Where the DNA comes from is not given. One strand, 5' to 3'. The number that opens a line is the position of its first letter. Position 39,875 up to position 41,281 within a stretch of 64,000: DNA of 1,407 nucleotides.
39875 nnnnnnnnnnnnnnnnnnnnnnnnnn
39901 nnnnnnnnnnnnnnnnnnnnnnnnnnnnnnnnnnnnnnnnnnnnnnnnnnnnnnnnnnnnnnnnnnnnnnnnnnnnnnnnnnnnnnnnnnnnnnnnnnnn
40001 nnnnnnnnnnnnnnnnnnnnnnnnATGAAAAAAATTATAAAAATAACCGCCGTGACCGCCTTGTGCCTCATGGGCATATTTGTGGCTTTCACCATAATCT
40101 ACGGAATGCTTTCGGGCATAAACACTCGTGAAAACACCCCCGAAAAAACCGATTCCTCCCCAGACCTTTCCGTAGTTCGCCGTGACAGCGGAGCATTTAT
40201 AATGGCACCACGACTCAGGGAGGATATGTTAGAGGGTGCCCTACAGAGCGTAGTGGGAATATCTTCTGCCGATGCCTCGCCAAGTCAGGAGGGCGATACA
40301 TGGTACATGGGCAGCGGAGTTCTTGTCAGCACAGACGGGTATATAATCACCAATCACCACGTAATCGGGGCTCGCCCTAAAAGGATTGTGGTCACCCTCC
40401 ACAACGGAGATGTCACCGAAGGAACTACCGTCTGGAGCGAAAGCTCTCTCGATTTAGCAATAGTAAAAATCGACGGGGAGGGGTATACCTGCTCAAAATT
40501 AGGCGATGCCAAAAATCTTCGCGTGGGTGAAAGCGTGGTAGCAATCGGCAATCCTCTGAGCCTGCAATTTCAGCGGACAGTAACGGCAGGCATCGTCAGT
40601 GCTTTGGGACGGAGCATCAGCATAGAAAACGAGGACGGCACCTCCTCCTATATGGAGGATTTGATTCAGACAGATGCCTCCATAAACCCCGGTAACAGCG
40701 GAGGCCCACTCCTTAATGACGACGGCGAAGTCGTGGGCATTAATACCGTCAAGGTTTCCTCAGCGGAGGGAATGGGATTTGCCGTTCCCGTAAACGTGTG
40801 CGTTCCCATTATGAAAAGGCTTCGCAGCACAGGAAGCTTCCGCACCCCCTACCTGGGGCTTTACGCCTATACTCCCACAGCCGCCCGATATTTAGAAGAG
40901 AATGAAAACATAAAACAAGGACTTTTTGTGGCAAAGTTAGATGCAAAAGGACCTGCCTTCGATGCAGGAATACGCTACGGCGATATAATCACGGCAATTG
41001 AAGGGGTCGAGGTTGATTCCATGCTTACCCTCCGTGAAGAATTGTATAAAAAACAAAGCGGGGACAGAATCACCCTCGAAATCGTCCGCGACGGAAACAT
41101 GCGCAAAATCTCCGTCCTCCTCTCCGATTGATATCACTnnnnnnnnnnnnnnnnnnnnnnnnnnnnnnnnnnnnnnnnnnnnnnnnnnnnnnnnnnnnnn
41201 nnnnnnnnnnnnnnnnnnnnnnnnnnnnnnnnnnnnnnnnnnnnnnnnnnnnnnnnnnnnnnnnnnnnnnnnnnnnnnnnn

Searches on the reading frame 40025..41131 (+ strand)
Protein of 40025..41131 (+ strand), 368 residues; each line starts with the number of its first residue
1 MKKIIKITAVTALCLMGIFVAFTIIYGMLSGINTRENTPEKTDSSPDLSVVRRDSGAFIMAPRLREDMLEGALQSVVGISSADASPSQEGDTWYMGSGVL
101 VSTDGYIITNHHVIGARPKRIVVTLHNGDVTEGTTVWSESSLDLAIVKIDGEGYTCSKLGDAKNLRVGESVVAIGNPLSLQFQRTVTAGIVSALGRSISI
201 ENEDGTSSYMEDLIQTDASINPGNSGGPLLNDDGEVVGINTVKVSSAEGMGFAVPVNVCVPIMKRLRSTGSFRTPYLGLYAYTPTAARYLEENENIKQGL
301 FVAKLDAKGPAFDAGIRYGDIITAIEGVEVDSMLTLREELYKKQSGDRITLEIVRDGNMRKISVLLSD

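Call 39: search_protein_families(library=pfam, proteins=[window:40025-41131:+], max_evalue=0.001)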
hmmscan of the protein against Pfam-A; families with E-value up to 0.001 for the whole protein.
window:40025-41131:+ (368 aa): 7 families
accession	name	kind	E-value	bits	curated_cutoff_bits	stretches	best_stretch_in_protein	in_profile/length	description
PF13365.12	Trypsin_2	-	1e-33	117.5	27.6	1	96-239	1-144/144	Trypsin-like peptidase domain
PF00089.32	Trypsin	-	5.8e-19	69.2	20.6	1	94-259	25-216/220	Trypsin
PF13180.12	PDZ_2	-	2.5e-15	57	27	1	295-365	9-79/80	PDZ domain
PF17820.7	PDZ_6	-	2.7e-08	33.8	27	1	302-355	2-54/54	PDZ domain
PF00595.29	PDZ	-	9.9e-08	32.7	23.2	1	295-353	22-80/81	PDZ domain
PF10459.15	Peptidase_S46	-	2.1e-05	23.8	22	0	216-240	626-650/698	Peptidase S46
PF14685.13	PDZ_Tricorn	-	0.00094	19.6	25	0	306-364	28-88/88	Tricorn protease PDZ domain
